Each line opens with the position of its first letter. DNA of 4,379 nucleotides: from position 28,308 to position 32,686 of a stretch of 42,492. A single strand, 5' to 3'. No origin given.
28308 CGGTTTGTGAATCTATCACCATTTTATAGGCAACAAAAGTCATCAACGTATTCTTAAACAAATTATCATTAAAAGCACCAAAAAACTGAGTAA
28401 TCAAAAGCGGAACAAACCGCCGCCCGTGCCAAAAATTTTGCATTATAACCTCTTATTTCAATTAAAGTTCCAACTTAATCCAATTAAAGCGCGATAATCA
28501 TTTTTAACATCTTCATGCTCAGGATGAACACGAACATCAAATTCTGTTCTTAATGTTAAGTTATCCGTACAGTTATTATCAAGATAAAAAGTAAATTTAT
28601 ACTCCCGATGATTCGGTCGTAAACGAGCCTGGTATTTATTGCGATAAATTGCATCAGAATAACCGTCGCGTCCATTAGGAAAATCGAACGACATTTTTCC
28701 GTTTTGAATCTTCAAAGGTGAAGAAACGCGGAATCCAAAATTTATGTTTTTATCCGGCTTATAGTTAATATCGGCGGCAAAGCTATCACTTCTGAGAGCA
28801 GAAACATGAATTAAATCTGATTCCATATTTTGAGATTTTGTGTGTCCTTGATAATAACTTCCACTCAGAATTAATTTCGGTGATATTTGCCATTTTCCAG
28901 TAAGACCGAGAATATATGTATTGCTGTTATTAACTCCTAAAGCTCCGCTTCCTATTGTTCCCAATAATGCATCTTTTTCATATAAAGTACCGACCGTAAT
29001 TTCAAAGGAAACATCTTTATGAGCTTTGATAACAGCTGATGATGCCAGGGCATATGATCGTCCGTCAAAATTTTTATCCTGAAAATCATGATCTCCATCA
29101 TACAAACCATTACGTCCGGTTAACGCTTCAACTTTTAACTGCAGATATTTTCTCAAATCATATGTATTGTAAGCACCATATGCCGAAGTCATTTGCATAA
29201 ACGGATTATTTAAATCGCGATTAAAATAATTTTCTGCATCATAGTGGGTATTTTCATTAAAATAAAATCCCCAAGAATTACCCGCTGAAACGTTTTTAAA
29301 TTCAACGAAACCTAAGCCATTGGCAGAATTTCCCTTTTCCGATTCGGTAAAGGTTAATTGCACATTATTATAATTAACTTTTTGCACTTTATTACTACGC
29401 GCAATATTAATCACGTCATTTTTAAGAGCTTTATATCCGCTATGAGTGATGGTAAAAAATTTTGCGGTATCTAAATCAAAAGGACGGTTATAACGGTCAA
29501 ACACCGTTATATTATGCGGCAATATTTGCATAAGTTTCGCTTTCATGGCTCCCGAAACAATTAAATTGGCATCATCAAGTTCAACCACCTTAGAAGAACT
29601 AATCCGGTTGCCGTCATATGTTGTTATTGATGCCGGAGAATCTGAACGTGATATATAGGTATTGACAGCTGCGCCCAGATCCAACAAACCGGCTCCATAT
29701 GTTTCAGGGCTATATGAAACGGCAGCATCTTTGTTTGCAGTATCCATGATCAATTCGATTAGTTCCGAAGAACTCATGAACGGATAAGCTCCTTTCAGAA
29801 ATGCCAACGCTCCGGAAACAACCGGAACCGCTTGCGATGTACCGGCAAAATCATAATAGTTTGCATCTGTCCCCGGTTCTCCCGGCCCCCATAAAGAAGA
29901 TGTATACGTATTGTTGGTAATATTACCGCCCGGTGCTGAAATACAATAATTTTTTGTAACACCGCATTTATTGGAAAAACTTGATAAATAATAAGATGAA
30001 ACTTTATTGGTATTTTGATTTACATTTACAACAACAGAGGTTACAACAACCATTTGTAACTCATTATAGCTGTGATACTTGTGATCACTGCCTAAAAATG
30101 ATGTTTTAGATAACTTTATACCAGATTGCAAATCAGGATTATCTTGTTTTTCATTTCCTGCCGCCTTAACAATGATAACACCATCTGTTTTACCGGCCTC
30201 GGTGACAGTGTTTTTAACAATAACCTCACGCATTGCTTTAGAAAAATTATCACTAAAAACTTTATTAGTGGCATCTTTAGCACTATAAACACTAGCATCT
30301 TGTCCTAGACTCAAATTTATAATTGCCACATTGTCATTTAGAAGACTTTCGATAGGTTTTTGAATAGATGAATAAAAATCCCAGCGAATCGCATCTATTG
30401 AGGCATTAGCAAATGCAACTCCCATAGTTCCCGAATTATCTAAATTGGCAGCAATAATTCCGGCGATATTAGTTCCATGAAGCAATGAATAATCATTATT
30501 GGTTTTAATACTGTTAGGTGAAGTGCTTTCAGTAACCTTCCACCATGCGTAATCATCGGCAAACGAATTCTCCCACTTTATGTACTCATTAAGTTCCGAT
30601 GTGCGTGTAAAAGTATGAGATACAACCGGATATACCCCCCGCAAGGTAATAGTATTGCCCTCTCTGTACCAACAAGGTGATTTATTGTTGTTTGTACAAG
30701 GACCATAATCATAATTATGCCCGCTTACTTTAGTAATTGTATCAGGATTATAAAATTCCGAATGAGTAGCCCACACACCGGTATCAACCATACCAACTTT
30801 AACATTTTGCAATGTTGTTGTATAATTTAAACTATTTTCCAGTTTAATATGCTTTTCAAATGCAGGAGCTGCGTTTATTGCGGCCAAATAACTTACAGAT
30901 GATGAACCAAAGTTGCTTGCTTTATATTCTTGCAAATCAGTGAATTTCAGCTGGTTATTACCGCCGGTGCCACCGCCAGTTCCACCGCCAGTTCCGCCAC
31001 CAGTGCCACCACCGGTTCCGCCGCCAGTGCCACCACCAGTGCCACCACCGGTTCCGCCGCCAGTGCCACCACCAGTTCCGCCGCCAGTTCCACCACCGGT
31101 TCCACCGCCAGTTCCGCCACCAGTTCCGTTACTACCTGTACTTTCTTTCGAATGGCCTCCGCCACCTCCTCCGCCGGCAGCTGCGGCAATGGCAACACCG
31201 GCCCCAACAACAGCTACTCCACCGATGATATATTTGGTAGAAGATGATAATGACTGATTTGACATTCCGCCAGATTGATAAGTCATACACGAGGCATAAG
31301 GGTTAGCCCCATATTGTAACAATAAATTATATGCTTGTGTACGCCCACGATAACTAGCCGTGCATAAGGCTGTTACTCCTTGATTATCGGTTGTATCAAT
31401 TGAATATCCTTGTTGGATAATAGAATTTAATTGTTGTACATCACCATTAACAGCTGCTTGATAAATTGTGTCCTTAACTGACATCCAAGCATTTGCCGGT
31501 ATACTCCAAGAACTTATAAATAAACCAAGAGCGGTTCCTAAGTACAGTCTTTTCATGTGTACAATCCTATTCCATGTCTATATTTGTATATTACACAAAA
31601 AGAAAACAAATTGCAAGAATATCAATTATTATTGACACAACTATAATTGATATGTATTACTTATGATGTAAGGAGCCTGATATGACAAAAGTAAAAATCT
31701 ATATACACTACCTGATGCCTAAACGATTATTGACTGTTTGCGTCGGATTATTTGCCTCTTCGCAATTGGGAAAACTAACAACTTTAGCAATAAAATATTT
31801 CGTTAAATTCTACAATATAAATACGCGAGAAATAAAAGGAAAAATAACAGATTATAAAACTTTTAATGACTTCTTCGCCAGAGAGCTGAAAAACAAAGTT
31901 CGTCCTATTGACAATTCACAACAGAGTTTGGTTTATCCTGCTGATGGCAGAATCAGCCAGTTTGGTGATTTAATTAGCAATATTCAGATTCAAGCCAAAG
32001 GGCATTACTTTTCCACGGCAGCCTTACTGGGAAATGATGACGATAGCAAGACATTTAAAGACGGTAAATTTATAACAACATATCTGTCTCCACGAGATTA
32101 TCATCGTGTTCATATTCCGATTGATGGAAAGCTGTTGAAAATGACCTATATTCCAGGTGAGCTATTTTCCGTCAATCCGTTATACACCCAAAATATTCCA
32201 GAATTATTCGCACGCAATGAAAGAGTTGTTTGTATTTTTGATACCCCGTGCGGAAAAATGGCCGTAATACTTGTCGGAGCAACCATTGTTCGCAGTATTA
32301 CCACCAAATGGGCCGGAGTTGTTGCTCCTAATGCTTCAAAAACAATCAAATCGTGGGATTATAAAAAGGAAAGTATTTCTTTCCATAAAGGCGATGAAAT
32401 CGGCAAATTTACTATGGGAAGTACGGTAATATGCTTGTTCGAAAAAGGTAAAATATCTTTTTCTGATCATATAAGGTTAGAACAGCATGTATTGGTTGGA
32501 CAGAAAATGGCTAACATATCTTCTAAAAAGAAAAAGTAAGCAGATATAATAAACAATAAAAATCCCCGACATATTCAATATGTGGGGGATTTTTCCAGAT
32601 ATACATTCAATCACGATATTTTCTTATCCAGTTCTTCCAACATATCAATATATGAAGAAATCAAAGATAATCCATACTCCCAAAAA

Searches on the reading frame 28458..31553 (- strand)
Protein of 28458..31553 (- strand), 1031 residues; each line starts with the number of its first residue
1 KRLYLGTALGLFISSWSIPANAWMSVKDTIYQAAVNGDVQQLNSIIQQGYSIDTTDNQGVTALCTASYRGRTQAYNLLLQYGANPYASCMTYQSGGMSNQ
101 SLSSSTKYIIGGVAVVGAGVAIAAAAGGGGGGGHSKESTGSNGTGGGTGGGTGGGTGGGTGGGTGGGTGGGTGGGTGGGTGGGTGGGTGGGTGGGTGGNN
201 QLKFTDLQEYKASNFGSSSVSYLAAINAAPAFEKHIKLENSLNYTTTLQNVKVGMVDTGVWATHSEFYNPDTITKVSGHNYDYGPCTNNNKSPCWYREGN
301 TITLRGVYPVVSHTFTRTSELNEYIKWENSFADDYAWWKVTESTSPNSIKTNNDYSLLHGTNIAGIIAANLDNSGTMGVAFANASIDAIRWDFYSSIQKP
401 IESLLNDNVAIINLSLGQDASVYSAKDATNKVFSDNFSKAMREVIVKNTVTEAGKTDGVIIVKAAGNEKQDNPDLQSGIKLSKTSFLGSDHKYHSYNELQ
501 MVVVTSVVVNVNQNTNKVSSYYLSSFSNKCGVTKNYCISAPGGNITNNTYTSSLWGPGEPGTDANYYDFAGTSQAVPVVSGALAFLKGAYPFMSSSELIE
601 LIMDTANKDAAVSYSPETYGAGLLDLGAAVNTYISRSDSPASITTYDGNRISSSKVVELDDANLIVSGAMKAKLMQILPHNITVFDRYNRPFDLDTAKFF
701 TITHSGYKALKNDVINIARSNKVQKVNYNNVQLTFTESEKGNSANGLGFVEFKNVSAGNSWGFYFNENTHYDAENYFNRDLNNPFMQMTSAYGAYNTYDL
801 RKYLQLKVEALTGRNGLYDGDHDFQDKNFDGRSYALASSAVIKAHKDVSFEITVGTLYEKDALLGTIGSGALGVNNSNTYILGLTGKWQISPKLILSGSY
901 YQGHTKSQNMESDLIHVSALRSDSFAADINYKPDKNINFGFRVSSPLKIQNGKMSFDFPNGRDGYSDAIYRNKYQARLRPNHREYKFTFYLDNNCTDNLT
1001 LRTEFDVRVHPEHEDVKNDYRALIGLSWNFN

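Call 58: search_protein_families(library=pfam, proteins=[window:28458-31553:-], max_evalue=0.00001)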
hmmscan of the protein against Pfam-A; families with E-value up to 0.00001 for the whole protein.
window:28458-31553:- (1031 aa): 1 family
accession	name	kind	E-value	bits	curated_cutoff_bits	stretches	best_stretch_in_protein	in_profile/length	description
PF00082.27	Peptidase_S8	-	7.7e-32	111.2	21.8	1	250-622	3-288/288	Subtilase family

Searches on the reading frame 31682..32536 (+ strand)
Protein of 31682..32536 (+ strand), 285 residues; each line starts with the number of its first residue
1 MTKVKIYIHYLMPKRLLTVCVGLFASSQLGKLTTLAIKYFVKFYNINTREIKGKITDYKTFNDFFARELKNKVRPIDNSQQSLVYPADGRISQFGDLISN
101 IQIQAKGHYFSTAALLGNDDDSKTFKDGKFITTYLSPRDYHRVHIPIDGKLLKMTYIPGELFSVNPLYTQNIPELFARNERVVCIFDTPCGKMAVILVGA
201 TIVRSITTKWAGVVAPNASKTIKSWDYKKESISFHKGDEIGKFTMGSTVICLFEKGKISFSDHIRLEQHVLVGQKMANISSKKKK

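Call 58: search_protein_families(library=pfam, proteins=[window:31682-32536:+], max_evalue=0.00001)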
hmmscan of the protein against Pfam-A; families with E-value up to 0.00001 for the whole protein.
window:31682-32536:+ (285 aa): 1 family
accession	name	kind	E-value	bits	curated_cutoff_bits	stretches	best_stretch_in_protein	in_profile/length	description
PF02666.20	PS_Dcarbxylase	-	2.3e-65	220.4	22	1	61-277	1-197/198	Phosphatidylserine decarboxylase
